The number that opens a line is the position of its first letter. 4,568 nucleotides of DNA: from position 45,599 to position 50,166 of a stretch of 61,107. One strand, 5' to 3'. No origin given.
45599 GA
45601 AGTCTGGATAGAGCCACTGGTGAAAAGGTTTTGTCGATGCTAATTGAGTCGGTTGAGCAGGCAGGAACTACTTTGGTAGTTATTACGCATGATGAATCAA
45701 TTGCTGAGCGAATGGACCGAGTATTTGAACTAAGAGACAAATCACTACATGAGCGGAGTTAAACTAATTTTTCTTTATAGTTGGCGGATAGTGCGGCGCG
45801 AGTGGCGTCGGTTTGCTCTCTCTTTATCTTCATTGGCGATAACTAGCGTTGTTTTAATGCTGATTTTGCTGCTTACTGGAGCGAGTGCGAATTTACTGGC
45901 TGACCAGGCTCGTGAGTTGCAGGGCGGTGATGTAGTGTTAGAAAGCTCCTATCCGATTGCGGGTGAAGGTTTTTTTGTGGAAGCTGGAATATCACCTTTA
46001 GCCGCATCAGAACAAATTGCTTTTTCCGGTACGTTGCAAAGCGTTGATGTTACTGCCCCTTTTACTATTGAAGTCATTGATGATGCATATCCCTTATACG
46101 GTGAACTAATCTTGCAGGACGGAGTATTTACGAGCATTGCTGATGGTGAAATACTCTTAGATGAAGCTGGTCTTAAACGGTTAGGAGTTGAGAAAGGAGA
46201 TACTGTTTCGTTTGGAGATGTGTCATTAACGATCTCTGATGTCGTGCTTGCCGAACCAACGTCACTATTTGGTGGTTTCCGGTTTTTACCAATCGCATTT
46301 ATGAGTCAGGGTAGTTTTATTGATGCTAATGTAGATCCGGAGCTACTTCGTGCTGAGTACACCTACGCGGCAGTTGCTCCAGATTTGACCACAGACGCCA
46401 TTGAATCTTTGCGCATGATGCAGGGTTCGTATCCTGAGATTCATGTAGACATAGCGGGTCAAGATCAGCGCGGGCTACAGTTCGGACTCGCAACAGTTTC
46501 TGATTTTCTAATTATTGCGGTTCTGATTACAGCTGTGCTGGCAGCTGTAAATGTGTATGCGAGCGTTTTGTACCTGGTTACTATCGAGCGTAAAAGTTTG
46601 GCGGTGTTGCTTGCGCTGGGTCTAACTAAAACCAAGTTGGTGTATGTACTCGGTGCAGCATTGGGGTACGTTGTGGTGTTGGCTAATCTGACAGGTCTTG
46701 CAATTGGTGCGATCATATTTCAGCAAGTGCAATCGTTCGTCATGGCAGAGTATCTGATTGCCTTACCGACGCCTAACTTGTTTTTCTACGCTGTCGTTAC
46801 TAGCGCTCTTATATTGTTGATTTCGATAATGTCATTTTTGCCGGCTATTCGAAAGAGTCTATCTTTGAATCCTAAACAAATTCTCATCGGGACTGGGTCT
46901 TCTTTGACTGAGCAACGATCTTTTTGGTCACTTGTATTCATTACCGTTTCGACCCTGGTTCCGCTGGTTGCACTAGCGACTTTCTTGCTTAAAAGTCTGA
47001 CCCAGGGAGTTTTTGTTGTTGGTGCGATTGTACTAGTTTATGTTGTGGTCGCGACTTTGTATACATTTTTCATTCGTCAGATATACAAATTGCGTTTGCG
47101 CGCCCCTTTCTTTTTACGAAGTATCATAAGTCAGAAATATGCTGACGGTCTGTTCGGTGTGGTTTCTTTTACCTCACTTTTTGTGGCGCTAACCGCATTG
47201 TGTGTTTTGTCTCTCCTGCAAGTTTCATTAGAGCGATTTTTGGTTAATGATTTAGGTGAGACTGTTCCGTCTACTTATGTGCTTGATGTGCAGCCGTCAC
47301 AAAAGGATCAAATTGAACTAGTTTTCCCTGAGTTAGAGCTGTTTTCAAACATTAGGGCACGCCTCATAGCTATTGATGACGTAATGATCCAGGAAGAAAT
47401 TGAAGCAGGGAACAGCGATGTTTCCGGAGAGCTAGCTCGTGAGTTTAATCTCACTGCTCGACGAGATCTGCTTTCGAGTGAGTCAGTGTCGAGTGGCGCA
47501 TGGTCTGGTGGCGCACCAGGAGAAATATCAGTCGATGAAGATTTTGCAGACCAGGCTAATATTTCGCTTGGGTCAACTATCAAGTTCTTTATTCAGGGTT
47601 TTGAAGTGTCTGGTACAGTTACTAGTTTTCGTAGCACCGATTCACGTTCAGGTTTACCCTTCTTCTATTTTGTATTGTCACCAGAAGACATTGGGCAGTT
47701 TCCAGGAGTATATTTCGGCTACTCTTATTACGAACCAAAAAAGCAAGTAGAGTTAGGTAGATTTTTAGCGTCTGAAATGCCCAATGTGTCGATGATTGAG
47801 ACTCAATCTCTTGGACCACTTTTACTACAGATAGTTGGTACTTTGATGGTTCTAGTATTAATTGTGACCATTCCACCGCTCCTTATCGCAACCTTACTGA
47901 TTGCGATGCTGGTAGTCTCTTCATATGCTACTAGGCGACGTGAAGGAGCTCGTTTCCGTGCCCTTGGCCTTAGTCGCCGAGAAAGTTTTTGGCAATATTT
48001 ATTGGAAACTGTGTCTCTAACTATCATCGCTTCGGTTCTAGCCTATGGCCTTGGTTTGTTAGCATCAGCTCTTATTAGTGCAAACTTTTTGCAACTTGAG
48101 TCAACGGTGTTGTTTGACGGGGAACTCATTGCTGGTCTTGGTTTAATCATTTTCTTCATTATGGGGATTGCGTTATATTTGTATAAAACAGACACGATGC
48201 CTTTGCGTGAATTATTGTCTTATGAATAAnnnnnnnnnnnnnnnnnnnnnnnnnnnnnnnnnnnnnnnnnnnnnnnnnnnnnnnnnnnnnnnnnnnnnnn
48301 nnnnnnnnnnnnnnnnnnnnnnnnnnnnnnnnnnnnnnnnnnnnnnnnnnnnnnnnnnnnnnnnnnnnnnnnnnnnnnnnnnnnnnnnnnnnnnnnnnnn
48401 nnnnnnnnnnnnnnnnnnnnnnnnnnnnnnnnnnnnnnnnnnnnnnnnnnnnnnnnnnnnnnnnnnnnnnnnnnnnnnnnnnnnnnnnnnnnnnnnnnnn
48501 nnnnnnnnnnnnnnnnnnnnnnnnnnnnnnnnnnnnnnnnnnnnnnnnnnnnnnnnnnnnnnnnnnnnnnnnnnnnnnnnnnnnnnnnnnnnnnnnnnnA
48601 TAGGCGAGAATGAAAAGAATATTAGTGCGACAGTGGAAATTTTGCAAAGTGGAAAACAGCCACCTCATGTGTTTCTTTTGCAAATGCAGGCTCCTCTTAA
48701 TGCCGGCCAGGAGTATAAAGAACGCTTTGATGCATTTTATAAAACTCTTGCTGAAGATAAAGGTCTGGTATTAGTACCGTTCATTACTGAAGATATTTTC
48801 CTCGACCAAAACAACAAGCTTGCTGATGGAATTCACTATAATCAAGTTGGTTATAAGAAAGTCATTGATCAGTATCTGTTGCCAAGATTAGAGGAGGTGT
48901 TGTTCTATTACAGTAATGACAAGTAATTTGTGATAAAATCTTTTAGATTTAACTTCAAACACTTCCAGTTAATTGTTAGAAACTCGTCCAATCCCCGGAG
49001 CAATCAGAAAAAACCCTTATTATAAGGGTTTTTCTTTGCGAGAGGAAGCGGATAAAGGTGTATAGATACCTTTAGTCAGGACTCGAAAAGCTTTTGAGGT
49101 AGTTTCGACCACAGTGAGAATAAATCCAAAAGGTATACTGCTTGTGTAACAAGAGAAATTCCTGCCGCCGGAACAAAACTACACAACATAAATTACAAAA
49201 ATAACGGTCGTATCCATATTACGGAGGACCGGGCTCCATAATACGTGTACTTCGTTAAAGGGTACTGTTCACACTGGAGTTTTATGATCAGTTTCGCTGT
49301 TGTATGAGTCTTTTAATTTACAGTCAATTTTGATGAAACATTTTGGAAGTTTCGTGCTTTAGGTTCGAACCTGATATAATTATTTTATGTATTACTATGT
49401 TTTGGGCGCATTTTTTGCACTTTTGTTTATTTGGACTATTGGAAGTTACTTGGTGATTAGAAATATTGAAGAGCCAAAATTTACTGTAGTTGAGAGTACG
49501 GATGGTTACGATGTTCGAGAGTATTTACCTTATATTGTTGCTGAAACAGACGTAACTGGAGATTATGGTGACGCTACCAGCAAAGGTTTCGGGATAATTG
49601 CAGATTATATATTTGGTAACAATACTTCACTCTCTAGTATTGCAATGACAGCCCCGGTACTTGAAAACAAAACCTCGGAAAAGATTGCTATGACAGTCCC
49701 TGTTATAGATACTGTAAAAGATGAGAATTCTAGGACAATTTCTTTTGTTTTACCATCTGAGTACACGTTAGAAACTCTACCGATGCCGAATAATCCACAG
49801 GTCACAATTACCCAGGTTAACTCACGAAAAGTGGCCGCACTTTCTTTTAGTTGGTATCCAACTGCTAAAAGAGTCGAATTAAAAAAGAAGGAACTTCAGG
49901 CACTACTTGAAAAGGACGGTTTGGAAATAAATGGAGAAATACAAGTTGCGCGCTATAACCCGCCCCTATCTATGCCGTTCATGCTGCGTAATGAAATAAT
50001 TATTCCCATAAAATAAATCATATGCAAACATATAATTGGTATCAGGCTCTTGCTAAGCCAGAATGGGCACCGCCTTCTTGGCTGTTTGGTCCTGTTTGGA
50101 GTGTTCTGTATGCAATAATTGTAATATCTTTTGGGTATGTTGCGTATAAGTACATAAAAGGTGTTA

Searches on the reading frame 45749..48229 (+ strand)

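Call 74: search_protein_families(library=pfam, proteins=[window:45749-48229:+], max_evalue=0.0001)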
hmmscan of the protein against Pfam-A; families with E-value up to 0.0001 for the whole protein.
window:45749-48229:+ (826 aa): 1 family
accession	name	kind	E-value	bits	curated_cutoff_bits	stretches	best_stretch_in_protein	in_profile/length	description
PF02687.27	FtsX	-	1.3e-13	51.5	25.5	2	711-810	8-110/120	FtsX-like permease C-terminal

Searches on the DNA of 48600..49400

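Call 84: search_rna_families(source=window, start=48600, end=49400, threshold=evalue, max_evalue=1)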
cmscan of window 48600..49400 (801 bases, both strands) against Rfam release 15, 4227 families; matches with E-value up to 1: 6.
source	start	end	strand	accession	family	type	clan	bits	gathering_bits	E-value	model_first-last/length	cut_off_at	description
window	49003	49074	-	RF02713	MCS4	Gene; sRNA;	-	28.7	56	0.065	1-123/123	no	Mycoplasma sRNA MCS4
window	48956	49038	+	RF02713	MCS4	Gene; sRNA;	-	24.3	56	0.45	1-123/123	no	Mycoplasma sRNA MCS4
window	48977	49077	+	RF01770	rimP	Cis-reg; leader;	-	22.6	47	0.38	1-102/102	no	Gammaprotebacteria rimP leader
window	49007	49129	-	RF02891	AgrB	Gene; antisense;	-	21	40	0.64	1-84/84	no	ArsR-gov region gene B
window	49006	49034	+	RF02438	SpF51_sRNA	Gene; sRNA;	-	19.2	50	0.96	1-45/45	no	Streptococcus sRNA SpF51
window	49047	49166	+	RF02191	TCL6_1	Gene; lncRNA;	-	18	60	0.24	1-113/113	no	T-cell leukemia/lymphoma 6 conserved region 1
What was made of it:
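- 49040..49176 (+): Second orphan unit with nearly the same 3' end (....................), preceded by a terminator-like hairpin. Rfam, call 84.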

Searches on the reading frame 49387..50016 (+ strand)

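Call 74: search_protein_families(library=pfam, proteins=[window:49387-50016:+], max_evalue=0.0001)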
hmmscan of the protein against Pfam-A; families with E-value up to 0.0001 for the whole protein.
window:49387-50016:+ (209 aa): 1 family
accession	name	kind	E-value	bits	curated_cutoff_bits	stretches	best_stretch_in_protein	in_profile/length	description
PF04832.17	SOUL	-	3.7e-47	161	27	2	93-206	54-172/173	SOUL heme-binding protein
